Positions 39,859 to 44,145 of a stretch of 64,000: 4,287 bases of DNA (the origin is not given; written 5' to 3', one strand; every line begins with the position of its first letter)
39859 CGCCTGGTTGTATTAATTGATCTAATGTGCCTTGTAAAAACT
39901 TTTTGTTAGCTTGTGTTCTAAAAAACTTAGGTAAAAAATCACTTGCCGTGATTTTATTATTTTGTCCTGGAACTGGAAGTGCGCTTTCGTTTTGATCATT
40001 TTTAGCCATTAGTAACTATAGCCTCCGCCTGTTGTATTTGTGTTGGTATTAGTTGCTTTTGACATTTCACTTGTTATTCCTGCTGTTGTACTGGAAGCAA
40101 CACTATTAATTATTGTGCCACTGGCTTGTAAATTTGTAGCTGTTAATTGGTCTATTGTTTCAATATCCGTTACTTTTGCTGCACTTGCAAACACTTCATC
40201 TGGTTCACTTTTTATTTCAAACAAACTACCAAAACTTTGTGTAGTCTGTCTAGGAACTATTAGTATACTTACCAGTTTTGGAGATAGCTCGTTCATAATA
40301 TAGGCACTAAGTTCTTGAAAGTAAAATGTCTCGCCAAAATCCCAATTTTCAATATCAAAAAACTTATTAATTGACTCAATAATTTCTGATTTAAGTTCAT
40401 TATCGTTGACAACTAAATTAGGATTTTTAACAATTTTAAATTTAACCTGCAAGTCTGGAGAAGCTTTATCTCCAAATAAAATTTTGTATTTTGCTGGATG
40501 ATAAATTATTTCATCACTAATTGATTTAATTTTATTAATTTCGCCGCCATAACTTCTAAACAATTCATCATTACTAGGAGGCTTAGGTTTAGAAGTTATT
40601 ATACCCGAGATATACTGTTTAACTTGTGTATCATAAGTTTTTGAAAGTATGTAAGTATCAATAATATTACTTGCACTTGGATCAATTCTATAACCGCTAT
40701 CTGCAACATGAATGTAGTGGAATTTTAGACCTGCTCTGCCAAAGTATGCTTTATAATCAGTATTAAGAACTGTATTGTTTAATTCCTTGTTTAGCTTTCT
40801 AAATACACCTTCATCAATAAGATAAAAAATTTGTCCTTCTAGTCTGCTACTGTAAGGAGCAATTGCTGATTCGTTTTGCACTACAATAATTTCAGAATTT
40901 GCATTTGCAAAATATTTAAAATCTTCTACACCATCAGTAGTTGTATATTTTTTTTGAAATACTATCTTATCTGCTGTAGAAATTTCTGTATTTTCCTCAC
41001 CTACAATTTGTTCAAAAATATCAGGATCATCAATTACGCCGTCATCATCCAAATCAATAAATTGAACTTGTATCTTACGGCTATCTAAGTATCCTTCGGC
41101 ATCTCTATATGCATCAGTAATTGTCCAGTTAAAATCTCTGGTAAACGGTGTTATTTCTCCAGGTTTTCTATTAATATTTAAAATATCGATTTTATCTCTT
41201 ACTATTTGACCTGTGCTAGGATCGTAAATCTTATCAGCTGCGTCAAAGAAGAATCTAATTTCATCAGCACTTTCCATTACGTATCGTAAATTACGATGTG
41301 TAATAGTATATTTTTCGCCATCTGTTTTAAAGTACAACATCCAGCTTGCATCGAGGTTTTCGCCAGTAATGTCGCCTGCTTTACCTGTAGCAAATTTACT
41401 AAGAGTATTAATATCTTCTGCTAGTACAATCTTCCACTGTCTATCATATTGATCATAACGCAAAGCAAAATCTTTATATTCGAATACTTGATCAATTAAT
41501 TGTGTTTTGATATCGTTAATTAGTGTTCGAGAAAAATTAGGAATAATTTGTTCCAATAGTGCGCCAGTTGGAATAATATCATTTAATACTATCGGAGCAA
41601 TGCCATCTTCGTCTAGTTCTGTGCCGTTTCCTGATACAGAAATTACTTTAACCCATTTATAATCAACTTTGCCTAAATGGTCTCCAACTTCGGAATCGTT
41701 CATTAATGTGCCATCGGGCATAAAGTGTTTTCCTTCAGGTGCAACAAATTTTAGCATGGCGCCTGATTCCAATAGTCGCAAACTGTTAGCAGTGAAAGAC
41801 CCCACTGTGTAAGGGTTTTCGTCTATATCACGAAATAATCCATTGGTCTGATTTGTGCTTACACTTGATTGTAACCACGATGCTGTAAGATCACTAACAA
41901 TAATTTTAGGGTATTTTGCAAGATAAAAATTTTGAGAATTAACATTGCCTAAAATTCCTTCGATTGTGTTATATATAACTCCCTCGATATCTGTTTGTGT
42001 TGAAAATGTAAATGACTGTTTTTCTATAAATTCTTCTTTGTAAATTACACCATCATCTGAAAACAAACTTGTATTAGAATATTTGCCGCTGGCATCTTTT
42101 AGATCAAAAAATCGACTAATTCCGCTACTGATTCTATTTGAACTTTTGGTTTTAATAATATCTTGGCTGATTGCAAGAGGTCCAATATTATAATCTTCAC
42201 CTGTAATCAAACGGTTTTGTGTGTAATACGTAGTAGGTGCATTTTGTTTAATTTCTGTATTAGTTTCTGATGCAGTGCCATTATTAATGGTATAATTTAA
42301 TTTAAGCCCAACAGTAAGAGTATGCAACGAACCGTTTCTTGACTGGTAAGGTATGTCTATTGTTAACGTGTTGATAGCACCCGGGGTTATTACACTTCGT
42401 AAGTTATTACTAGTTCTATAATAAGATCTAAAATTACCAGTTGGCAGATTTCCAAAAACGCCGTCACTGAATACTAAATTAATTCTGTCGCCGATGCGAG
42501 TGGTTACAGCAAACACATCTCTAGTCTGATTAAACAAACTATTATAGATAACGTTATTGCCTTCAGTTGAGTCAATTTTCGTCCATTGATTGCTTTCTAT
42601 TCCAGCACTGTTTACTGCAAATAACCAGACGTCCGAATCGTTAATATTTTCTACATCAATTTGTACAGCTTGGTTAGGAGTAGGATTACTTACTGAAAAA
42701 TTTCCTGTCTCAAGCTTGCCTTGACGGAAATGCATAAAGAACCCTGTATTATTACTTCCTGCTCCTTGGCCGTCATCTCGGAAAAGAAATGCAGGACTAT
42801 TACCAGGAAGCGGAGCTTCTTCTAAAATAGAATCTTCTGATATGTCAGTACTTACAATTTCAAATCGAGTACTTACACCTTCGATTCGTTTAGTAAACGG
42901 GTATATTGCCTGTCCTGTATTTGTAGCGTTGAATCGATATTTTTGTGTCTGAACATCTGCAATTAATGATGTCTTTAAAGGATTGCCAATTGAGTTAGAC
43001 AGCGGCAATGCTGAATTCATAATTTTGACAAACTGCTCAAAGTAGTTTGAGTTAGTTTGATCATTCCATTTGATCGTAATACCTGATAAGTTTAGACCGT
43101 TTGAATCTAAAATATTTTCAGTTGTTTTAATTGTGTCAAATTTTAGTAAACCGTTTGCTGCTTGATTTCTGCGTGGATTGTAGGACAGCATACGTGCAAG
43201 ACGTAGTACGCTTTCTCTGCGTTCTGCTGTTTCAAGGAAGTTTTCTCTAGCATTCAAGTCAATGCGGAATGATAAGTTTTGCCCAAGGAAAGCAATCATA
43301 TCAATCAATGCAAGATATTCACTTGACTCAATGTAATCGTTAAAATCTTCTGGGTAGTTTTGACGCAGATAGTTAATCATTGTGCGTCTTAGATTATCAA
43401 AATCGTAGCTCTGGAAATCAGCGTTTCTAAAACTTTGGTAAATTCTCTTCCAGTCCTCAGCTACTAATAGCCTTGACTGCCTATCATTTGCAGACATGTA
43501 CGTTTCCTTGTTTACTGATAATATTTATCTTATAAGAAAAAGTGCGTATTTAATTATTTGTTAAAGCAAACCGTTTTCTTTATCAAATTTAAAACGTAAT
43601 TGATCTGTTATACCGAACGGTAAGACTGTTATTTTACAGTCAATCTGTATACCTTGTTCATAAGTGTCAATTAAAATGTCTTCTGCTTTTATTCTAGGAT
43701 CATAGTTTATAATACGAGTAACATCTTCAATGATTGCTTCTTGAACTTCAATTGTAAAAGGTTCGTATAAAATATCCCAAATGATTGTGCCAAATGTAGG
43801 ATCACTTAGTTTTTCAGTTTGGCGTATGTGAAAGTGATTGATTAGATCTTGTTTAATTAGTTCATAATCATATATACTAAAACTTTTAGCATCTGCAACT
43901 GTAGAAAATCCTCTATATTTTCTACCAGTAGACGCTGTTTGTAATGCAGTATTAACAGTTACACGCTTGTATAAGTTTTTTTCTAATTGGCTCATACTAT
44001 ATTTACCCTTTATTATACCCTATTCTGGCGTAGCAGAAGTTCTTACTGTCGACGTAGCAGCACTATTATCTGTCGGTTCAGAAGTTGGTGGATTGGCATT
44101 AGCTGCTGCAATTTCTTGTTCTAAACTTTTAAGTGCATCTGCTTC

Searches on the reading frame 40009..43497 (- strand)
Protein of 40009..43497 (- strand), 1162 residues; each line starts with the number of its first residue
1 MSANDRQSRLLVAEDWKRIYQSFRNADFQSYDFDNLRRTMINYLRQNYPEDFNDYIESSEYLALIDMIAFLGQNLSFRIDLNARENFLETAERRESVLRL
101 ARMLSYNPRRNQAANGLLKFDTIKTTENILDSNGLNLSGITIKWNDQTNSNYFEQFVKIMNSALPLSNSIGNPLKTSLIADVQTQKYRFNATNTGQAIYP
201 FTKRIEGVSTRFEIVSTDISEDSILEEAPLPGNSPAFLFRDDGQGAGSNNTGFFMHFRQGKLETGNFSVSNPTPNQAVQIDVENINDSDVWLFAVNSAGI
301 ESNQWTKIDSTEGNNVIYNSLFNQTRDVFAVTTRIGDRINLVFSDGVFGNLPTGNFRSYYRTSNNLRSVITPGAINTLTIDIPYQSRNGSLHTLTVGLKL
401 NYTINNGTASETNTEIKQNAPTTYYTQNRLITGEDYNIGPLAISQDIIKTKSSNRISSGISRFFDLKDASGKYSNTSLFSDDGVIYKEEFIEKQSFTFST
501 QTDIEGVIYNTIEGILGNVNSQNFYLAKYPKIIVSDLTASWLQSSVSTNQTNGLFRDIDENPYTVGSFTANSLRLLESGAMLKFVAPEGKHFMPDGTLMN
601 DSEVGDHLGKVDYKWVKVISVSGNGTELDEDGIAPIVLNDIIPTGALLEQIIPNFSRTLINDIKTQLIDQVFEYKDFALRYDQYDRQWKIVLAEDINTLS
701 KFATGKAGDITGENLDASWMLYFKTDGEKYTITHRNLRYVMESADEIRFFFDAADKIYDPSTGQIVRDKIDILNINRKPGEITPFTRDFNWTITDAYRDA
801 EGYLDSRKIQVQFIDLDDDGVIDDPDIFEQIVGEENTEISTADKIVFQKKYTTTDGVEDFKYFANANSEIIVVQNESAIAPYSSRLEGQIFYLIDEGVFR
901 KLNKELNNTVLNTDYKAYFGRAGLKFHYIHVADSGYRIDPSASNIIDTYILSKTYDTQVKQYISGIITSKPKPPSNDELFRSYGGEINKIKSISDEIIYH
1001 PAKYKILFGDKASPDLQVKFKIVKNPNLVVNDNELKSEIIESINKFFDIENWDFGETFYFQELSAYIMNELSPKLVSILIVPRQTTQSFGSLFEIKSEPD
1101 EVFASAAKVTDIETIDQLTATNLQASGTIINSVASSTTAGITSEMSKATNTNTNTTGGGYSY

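Call 94: search_protein_families(library=phrogs, proteins=[window:40009-43497:-], max_evalue=0.001)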
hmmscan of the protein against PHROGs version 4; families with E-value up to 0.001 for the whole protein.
window:40009-43497:- (1162 aa): 2 families
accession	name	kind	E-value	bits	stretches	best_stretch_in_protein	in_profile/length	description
phrog_10646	-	tail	8.6e-296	985.3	2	1-856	1-819/1142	baseplate wedge subunit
phrog_219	-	tail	3.8e-26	92.8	2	27-125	5-102/598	baseplate wedge subunit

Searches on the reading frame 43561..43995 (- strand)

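Call 94: search_protein_families(library=phrogs, proteins=[window:43561-43995:-], max_evalue=0.001)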
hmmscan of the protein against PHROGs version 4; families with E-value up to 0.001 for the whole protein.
window:43561-43995:- (144 aa): 3 families
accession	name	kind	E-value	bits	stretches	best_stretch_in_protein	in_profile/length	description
phrog_261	-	tail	1.2e-09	39.4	1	41-122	41-123/312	baseplate wedge subunit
phrog_43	-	tail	1.6e-07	32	1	37-135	12-112/126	baseplate wedge subunit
phrog_975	-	tail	1.5e-05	25.2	1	45-137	135-226/238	baseplate protein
